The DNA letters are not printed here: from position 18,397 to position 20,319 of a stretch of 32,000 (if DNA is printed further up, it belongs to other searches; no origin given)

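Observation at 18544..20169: Cysteine-rich M23 metallopeptidase fused to five 46-aa Trp-rich repeats in an archaeal context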

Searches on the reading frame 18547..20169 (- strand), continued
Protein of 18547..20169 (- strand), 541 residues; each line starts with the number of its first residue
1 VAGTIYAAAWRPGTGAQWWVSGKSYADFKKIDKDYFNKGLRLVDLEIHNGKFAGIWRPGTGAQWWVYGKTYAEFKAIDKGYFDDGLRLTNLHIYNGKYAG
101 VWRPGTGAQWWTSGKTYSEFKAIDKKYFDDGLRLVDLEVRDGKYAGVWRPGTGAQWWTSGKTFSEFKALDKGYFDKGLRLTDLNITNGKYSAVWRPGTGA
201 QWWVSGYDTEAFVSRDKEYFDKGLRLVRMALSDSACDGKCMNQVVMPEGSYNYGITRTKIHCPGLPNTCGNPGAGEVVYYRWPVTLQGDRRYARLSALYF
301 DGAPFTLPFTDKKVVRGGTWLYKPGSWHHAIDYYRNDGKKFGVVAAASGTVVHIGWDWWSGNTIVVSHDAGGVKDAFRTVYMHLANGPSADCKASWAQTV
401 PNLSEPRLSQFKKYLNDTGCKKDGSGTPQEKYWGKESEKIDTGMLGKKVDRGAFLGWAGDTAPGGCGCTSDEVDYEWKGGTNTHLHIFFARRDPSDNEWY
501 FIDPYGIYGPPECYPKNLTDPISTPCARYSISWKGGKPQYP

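Call 42: search_protein_families(library=pfam, proteins=[L010:1071-1535:+, L010:1549-2100:-, L010:2458-3150:+, L010:3181-3681:-, L010:3735-5654:+, L010:7899-8579:+, L010:8835-9632:+, L010:11176-12933:-], max_evalue=0.0001)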
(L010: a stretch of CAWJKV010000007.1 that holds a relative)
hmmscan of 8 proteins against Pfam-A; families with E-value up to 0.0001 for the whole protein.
L010:1071-1535:+ (155 aa): 0 families

L010:1549-2100:- (184 aa): 0 families

L010:2458-3150:+ (231 aa): 3 families
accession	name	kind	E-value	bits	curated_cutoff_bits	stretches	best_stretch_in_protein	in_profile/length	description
PF01841.26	Transglut_core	-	7.1e-07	29.9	23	1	70-162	18-106/108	Transglutaminase-like superfamily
PF06035.17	Peptidase_C93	-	1.7e-06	28.4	27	1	73-161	45-125/162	Bacterial transglutaminase-like cysteine proteinase BTLCP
PF04473.18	DUF553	-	7.1e-06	26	20.5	1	69-133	18-87/140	Transglutaminase-like domain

L010:3181-3681:- (167 aa): 1 family
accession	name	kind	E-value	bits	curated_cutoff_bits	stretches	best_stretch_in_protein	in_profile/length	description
PF01927.22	Mut7-C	-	6.8e-07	29.9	23.3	1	4-43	1-40/146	Mut7-C RNAse domain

L010:3735-5654:+ (640 aa): 2 families
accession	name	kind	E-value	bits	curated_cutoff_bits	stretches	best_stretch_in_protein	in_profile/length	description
PF05833.16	NFACT_N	-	6.3e-54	183.9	31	1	8-414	3-409/456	NFACT N-terminal and middle domains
PF05670.18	NFACT-R_1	-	4.4e-31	108.2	29.8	1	442-551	2-112/112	NFACT protein RNA binding domain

L010:7899-8579:+ (227 aa): 5 families
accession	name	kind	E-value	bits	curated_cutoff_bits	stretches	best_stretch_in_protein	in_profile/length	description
PF00561.26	Abhydrolase_1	-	3.2e-12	47.1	25.8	1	22-209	64-242/245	alpha/beta hydrolase fold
PF00326.27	Peptidase_S9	-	6.8e-08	32.7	22.6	0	23-73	60-110/213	Prolyl oligopeptidase family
PF12697.13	Abhydrolase_6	-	1.1e-07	33.2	26.3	1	26-209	65-207/217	Alpha/beta hydrolase family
PF01738.24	DLH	-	2.3e-07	31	21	0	24-101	94-153/217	Dienelactone hydrolase family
PF12146.15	Hydrolase_4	-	8.3e-07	29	27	1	30-205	79-232/239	Serine aminopeptidase, S33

L010:8835-9632:+ (266 aa): 0 families

L010:11176-12933:- (586 aa): 4 families
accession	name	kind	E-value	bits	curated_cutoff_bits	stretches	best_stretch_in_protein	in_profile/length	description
PF17884.7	DUF5591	-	9.2e-51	172.1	26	1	292-436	1-149/150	Domain of unknown function (DUF5591)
PF01472.26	PUA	-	4.6e-16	58.9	24.8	1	527-582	16-74/74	PUA domain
PF01702.25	TGT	-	1.2e-09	38.2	26.3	1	109-248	196-353/357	Queuine tRNA-ribosyltransferase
PF14810.12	TGT_C2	-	6.7e-05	23.5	25.3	0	456-511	4-66/72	Patch-forming domain C2 of tRNA-guanine transglycosylase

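Call 50: search_protein_families(library=padloc, proteins=[window:18547-20169:-], max_evalue=0.01)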
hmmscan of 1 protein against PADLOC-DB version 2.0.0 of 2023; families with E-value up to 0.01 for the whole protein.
window:18547-20169:- (541 aa): 0 families

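Call 51: search_protein_families(library=phrogs, proteins=[window:18547-20169:-], max_evalue=0.01)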
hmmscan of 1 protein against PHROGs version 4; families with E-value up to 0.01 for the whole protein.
window:18547-20169:- (541 aa): 2 families
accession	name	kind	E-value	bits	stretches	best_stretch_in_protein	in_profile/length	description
phrog_37873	-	unknown function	0.00016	22.8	0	119-137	18-36/72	-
phrog_32940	-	unknown function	0.0026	18.4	0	331-349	3-21/29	-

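Call 52: search_protein_families(library=pfam, proteins=[L033:2970-4877:-, L015:11048-13618:-, L027:5213-8008:+, L034:3118-3792:-, L014:10333-13245:+], max_evalue=0.00001)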
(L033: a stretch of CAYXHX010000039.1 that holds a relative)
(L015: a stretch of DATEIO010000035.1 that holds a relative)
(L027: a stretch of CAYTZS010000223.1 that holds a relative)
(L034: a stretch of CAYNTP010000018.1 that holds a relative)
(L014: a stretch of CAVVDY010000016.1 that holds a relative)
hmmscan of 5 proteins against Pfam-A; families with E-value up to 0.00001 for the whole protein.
L033:2970-4877:- (636 aa): 3 families
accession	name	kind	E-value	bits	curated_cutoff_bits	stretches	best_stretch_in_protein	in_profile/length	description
PF13424.12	TPR_12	-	2.2e-11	44.2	30.1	0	161-224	4-69/77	Tetratricopeptide repeat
PF02518.31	HATPase_c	-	6e-09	36.8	26.4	1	545-632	4-109/111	Histidine kinase-, DNA gyrase B-, and HSP90-like ATPase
PF07730.19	HisKA_3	-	8.5e-06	26.7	24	0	439-499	2-65/68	Histidine kinase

L015:11048-13618:- (857 aa): 6 families
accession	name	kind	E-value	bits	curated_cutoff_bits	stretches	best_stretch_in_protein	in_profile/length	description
PF02518.31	HATPase_c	-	1.1e-31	110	26.4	1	459-571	2-108/111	Histidine kinase-, DNA gyrase B-, and HSP90-like ATPase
PF00072.30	Response_reg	-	2.6e-27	95.6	30.2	1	602-714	1-110/111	Response regulator receiver domain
PF00512.31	HisKA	-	5e-21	75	26.9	1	346-411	1-66/66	His Kinase A (phospho-acceptor) domain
PF01627.28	Hpt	-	9.1e-16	58.3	24.6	1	760-841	1-82/84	Hpt domain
PF07495.19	Y_Y_Y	-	8.5e-15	54.8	26.6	1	223-282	5-64/65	Y_Y_Y domain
PF07494.17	Reg_prop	-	4.8e-07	29.7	20.4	0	47-61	9-23/24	Two component regulator propeller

L027:5213-8008:+ (932 aa): 12 families
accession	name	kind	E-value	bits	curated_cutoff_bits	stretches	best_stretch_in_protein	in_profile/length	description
PF13424.12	TPR_12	-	2e-30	105.2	30.1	1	158-231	1-75/77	Tetratricopeptide repeat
PF02518.31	HATPase_c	-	2.7e-29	102.3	26.4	1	557-665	2-110/111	Histidine kinase-, DNA gyrase B-, and HSP90-like ATPase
PF00072.30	Response_reg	-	7.5e-25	87.7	30.2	1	715-824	2-110/111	Response regulator receiver domain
PF00515.34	TPR_1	-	1e-20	73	27.8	0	160-189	1-30/34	Tetratricopeptide repeat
PF13374.12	TPR_10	-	2.9e-18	65.7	27.5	0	203-228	4-29/42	Tetratricopeptide repeat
PF07719.23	TPR_2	-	1.5e-17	62.6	27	0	84-110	5-31/34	Tetratricopeptide repeat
PF13181.12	TPR_8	-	9.7e-17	60.1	25.7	0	203-230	3-30/34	Tetratricopeptide repeat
PF00512.31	HisKA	-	7e-16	58.5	26.9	1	446-510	2-66/66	His Kinase A (phospho-acceptor) domain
PF13176.12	TPR_7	-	2.3e-09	37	27.9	0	162-195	1-34/36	Tetratricopeptide repeat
PF12833.13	HTH_18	-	8.2e-09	36.1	33.6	1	884-932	3-51/80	Helix-turn-helix domain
PF13432.12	TPR_16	-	8.6e-09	36.1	32.7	0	66-110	17-61/65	Tetratricopeptide repeat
PF17874.7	TPR_MalT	-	3.8e-06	26.9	45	0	240-347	79-187/336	MalT-like TPR region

L034:3118-3792:- (225 aa): 2 families
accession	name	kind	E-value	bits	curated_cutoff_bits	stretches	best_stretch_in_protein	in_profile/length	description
PF00072.30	Response_reg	-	1.5e-24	86.7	30.2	1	19-130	1-110/111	Response regulator receiver domain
PF00196.25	GerE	-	6.5e-17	61.4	23.5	1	164-217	3-56/57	Bacterial regulatory proteins, luxR family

L014:10333-13245:+ (971 aa): 7 families
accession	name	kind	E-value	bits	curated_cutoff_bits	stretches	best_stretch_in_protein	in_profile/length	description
PF00069.31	Pkinase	-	5.6e-48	164.1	31.7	1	9-270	1-253/263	Protein kinase domain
PF07714.23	PK_Tyr_Ser-Thr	-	1.4e-31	110.2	23.1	1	11-270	3-250/258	Protein tyrosine and serine/threonine kinase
PF13428.12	TPR_14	-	4.9e-09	36.4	23.5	0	666-698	5-37/44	Tetratricopeptide repeat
PF00515.34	TPR_1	-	8.3e-08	32.2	27.8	0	671-693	10-32/34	Tetratricopeptide repeat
PF01636.29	APH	-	9.8e-08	32.5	23.2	0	22-108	12-96/239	Phosphotransferase enzyme family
PF14559.12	TPR_19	-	9.4e-07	29.5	25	0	643-693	6-56/68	Tetratricopeptide repeat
PF03109.22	ABC1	-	1.3e-06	28.2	22.9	1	44-154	110-215/244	ABC1 atypical kinase-like domain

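Call 65: list_cluster_members(proteins=[L084:2474-2749:+, L084:2831-3103:+, L084:4384-4674:+, L084:3541-4083:+, L084:268-528:+])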
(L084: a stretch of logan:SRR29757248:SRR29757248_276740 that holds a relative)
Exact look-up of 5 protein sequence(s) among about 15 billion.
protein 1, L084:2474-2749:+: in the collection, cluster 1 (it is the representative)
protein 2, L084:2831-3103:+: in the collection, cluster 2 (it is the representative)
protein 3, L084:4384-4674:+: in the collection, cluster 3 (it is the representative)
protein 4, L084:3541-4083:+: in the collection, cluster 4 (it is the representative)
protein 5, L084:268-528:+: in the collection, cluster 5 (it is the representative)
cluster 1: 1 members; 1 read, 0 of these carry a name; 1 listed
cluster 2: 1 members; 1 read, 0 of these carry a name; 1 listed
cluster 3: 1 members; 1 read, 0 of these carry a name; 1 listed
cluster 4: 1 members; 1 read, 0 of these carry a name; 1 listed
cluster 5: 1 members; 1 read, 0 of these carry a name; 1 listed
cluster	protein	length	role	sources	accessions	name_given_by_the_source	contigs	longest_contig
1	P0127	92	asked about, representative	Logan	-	-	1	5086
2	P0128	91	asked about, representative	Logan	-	-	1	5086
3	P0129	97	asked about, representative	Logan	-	-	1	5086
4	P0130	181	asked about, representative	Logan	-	-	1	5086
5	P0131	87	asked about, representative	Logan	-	-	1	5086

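Call 67: find_homologous_proteins(query=P0128)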
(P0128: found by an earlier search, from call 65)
Query P0128 (91 aa): 8 proteins with E <= 0.001 among 8 candidates.
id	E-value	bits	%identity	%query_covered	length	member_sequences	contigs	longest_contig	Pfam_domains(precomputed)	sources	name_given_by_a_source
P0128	2.8e-52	192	100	100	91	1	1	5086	PF14947.13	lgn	-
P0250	4.3e-41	156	83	99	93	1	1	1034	PF14947.13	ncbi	-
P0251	2.4e-28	115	63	99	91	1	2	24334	PF14947.13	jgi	jgi:predicted transcriptional regulator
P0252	9.2e-28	114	63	99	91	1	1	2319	PF14947.13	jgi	jgi:predicted transcriptional regulator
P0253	1.4e-27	113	63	99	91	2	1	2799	PF14947.13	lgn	-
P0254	4.9e-26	108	62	96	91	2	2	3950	PF14947.13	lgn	-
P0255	4.7e-25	105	62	96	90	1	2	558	PF14947.13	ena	-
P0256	3.2e-11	61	75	48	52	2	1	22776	PF14947.13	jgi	jgi:predicted transcriptional regulator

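Call 80: fold_search(model_id=the predicted structure, library=viral)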
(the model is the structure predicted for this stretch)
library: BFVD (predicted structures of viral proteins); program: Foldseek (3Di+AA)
matches with E <= 10: 434; with E <= 0.001: 26
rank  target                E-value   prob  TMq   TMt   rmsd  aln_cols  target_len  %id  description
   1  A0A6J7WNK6            6.2e-07  1.00  0.20  0.11  22.3       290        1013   17  Peptidase M23 [uncultured Caudovirales phage]
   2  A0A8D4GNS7            1.2e-06  1.00  0.20  0.19  18.8       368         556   12  (no name in the UniProt tables at hand)
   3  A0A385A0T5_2          2.0e-06  1.00  0.21  0.13  15.4       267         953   17  (no name in the UniProt tables at hand)
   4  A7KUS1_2              9.5e-06  1.00  0.19  0.11   9.7       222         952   16  (no name in the UniProt tables at hand)
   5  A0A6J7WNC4            1.1e-05  1.00  0.19  0.38  10.0       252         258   20  Peptidase M23 [uncultured Caudovirales phage]
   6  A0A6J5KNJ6            1.1e-05  1.00  0.18  0.12  21.4       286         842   15  Peptidase M23 [uncultured Caudovirales phage]
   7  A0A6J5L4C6            1.1e-05  1.00  0.19  0.45  24.4       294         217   15  Peptidase M23 [uncultured Caudovirales phage]
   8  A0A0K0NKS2            1.2e-05  1.00  0.20  0.10   5.7       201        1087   16  Putative lysin [Gordonia phage GMA6]
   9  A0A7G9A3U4            1.2e-05  1.00  0.21  0.34  12.8       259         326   13  Lysozyme/metalloendopeptidase [Bacteriophage sp.]
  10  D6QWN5                2.4e-05  1.00  0.18  0.27   3.8       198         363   16  (no name in the UniProt tables at hand)
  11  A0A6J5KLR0            3.8e-05  1.00  0.18  0.58   3.3       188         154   16  Peptidase M23 [uncultured Caudovirales phage]
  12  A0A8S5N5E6            4.3e-05  0.99  0.20  0.24  24.6       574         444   10  Tail protein [Myoviridae sp. ctsip2]
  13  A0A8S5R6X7            7.7e-05  1.00  0.18  0.46   6.5       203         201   13  Stage II sporulation protein Q signaling, intercellular channel, sporulation.26A [virus sp. ctnRj46]
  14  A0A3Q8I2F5            1.1e-04  1.00  0.19  0.46   5.6       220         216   14  (no name in the UniProt tables at hand)
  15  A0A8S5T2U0            1.1e-04  1.00  0.18  0.40   5.8       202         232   16  Peptidase [Podoviridae sp. ctpVv1]
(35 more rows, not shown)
